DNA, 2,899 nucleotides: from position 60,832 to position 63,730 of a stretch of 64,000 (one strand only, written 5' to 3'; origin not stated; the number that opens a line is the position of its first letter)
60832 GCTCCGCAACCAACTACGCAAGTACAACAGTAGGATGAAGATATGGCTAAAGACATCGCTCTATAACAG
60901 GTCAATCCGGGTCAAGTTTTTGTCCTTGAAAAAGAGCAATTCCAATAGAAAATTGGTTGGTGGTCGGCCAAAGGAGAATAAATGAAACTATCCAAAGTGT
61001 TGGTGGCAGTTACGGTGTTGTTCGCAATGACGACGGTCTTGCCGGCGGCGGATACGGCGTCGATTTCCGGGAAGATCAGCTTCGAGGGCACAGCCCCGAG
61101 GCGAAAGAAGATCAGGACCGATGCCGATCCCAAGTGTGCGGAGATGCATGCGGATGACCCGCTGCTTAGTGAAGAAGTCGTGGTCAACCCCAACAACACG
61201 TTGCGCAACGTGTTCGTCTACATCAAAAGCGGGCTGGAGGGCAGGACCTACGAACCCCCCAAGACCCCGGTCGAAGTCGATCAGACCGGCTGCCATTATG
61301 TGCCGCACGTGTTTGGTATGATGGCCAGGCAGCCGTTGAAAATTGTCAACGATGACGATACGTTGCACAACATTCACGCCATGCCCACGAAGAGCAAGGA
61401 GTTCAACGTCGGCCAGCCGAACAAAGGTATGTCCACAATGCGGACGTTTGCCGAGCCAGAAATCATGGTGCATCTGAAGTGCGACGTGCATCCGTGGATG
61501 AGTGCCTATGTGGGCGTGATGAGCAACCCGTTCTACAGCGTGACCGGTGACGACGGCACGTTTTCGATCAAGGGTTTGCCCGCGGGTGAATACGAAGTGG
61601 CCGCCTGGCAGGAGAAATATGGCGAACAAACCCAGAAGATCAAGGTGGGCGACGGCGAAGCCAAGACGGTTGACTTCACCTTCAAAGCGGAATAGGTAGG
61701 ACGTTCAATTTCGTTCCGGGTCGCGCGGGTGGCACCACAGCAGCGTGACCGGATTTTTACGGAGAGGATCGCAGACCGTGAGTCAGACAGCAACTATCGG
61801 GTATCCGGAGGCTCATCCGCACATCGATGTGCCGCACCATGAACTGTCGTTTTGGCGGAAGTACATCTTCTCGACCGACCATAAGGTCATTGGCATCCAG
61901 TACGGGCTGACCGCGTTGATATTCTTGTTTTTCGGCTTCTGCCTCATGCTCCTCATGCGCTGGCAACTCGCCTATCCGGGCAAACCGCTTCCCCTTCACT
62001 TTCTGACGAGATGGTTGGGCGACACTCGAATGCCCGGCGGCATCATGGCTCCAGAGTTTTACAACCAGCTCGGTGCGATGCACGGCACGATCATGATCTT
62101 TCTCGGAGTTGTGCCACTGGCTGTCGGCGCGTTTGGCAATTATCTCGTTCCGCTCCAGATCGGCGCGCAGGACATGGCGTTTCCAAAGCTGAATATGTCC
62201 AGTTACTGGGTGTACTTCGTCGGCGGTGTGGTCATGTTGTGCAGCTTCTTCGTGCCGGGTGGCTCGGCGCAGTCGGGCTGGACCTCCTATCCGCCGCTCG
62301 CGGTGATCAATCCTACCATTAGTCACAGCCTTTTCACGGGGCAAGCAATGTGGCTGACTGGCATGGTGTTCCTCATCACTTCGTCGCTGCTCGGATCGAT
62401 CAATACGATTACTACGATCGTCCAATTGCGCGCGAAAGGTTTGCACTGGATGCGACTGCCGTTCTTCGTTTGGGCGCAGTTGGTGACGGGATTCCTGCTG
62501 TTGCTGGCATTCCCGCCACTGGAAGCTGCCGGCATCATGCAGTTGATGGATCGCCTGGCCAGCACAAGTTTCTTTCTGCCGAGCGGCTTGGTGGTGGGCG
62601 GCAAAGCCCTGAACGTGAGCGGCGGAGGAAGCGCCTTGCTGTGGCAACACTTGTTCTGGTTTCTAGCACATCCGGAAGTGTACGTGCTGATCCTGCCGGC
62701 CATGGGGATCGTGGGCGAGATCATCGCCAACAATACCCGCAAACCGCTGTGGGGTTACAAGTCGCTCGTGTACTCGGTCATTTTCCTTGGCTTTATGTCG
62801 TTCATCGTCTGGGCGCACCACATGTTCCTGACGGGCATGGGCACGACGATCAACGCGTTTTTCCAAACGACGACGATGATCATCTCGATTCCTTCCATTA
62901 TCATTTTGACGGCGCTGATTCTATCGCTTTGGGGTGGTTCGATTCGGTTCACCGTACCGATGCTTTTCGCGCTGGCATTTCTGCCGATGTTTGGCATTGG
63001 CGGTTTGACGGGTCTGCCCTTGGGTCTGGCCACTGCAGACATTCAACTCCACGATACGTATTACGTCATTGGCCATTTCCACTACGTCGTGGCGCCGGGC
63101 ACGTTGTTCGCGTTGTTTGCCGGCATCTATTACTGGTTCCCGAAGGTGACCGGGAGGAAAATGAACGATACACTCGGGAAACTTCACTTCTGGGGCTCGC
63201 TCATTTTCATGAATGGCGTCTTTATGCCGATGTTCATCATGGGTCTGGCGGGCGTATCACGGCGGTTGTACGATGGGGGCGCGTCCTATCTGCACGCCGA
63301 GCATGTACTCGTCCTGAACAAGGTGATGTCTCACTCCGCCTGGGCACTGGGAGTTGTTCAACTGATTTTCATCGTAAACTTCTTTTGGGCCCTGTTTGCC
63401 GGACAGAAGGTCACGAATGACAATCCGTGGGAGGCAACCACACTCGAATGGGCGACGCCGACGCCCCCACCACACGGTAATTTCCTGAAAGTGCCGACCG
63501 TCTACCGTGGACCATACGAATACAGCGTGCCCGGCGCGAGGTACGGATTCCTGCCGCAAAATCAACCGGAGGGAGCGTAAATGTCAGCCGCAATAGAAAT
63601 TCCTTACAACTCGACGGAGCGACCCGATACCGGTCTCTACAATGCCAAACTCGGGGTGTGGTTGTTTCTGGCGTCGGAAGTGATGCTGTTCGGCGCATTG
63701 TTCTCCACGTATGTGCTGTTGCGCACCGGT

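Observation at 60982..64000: Amicyanin-like cupredoxin (CxxHxxM) in the position normally occupied by the CuA subunit II gene of a haem-copper oxidase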

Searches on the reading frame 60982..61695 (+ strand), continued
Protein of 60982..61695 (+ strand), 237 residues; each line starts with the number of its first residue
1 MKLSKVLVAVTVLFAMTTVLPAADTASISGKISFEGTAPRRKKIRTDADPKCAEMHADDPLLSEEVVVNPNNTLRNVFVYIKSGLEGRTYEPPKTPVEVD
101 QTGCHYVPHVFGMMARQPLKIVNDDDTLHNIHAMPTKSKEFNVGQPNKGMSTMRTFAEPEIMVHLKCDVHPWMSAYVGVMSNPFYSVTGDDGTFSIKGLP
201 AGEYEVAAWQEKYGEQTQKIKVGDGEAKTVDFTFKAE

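Call 66: list_cluster_members(proteins=[P0033, P0078, P0087, P0094, P0120, P0107, P0109, P0083, P0065, P0043])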
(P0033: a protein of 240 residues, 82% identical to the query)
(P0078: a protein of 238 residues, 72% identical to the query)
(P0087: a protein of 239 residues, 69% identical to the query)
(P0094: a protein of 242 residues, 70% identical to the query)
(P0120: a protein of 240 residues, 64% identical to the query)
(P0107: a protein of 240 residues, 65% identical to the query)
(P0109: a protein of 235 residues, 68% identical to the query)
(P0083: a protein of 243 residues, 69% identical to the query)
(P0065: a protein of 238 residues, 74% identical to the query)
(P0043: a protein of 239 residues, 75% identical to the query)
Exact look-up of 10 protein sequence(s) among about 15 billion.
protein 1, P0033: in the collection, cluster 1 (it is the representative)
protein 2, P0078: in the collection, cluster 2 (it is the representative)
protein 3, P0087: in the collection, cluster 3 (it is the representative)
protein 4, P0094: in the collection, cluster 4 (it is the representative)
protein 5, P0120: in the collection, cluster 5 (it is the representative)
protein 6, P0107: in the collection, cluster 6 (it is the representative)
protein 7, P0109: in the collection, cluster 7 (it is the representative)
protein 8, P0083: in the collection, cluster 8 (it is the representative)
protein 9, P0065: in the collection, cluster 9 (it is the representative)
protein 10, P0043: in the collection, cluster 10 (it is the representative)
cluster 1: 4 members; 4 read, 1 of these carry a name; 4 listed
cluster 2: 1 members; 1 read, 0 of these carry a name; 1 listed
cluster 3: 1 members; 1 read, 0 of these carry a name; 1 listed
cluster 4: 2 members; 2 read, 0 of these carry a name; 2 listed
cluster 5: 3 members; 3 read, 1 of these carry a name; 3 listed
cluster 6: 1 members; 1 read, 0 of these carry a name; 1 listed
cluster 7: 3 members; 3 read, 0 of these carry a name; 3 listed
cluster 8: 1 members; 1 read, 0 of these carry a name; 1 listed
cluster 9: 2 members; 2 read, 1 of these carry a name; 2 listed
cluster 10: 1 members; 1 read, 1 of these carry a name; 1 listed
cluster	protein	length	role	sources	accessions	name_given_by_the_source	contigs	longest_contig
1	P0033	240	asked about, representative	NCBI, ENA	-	-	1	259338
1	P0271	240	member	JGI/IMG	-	hypothetical protein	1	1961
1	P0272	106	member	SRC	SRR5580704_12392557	-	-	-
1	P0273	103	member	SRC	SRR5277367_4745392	-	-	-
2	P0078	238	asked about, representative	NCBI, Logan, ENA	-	-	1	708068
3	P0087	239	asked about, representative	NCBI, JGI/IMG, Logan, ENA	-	-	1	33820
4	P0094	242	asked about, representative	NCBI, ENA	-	-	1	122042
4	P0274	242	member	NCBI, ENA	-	-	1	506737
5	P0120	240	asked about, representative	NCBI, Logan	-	-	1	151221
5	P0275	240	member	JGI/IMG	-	hypothetical protein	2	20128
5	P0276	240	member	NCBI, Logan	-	-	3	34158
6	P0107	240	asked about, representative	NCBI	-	-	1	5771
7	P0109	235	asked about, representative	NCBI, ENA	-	-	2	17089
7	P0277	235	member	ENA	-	-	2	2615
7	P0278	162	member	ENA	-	-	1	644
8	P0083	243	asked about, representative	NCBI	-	-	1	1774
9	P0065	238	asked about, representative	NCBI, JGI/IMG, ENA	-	hypothetical protein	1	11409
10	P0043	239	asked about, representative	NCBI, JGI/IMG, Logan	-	hypothetical protein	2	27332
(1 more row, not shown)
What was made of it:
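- Tried and rejected: Cluster-member look-up for organism names or accessions of cultured carriers: nothing useful (call 66).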

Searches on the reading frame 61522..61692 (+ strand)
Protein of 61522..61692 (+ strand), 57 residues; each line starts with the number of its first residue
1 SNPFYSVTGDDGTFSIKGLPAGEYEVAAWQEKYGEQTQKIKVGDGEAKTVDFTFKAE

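Call 64: search_protein_families(library=pfam, proteins=[window:61522-61692:+], max_evalue=0.01)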
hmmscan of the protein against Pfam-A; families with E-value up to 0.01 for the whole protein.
seq(57 aa): 7 families
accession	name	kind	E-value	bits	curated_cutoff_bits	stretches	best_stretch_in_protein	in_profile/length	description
PF13620.12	CarboxypepD_reg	-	1.3e-10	41.9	32.3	1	6-54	32-81/82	Carboxypeptidase regulatory-like domain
PF14686.12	fn3_3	-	5.9e-06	26.4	24.4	1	5-49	27-74/75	Polysaccharide lyase family 4, domain II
PF13715.12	CarbopepD_reg_2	-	6.4e-06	26.6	32.2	1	6-55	28-77/88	CarboxypepD_reg-like domain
PF08308.17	PEGA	-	0.0029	17.9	20.8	1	16-55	29-68/71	PEGA domain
PF17802.7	SpaA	-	0.0031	18.1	23.1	1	7-52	37-87/91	Prealbumin-like fold domain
PF09430.16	EMC7_beta-sandw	-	0.0059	17.2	26.6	1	4-43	21-60/122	ER membrane protein complex subunit 7, beta-sandwich domain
PF22058.2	X25_BaPul_like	-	0.0072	16.8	27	1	10-56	31-82/87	Pullulanase X25 domain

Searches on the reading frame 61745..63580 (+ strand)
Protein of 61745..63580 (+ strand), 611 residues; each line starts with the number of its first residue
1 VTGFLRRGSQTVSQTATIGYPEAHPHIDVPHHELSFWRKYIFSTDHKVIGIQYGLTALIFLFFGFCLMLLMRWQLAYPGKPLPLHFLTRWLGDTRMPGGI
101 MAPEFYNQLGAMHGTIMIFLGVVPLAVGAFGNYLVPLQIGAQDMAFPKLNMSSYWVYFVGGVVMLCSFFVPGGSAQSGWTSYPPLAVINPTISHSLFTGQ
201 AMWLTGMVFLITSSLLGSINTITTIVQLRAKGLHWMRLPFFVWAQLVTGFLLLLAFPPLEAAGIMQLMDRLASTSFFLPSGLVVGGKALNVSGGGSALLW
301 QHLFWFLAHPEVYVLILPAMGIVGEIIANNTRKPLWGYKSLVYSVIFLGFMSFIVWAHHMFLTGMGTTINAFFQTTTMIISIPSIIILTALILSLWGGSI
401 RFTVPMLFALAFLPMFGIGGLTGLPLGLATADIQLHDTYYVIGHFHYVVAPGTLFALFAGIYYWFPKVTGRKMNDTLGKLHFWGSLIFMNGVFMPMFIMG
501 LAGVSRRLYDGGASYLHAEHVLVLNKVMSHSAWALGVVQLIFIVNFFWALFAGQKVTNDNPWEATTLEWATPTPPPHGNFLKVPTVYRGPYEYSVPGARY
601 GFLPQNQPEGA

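Call 3: search_protein_families(library=pfam, proteins=[window:61745-63580:+], max_evalue=0.1)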
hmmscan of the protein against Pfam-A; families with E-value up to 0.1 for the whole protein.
window:61745-63580:+ (611 aa): 1 family
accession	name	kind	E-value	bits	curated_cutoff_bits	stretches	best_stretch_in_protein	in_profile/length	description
PF00115.25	COX1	-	5e-132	441.3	34.8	1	49-528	2-430/436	Cytochrome C and Quinol oxidase polypeptide I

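Call 4: search_protein_families(library=ncbifam, proteins=[window:61745-63580:+], max_evalue=0.1)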
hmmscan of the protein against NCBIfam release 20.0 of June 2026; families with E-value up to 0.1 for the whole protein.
window:61745-63580:+ (611 aa): 6 families
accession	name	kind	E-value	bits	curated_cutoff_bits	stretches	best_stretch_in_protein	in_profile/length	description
TIGR02891.1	CtaD_CoxA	equivalog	2.4e-173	577.4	670.75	1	40-586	1-504/504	cytochrome c oxidase subunit I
NF050116.1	cyt_aa3_Actin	exception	7.4e-137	457.3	880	1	40-586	2-507/522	aa3-type cytochrome oxidase subunit I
TIGR02882.1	QoxB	equivalog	3.5e-129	432.1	1015.5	1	36-586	40-550/643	cytochrome aa3 quinol oxidase subunit I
TIGR02843.1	CyoB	equivalog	1.4e-120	403.7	1020.35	1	35-587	42-558/646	cytochrome o ubiquinol oxidase subunit I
NF011592.0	PRK15017.1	equivalog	4.1e-98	329.8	1271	1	36-587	44-559/663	cytochrome o ubiquinol oxidase subunit I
NF041075.1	quin_ox_SoxB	equivalog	1.6e-19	70.3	700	1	104-545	37-449/468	proton pump complex quinol oxidase subunit SoxB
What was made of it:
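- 61778..63580 (+): COX1 (ctaD), 600 aa from the GTG preceded by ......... Pfam COX1 5e-132; TIGR02891 2.4e-173, but 577 bits is below that model's curated cutoff of 670.75 (calls 3, 4).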
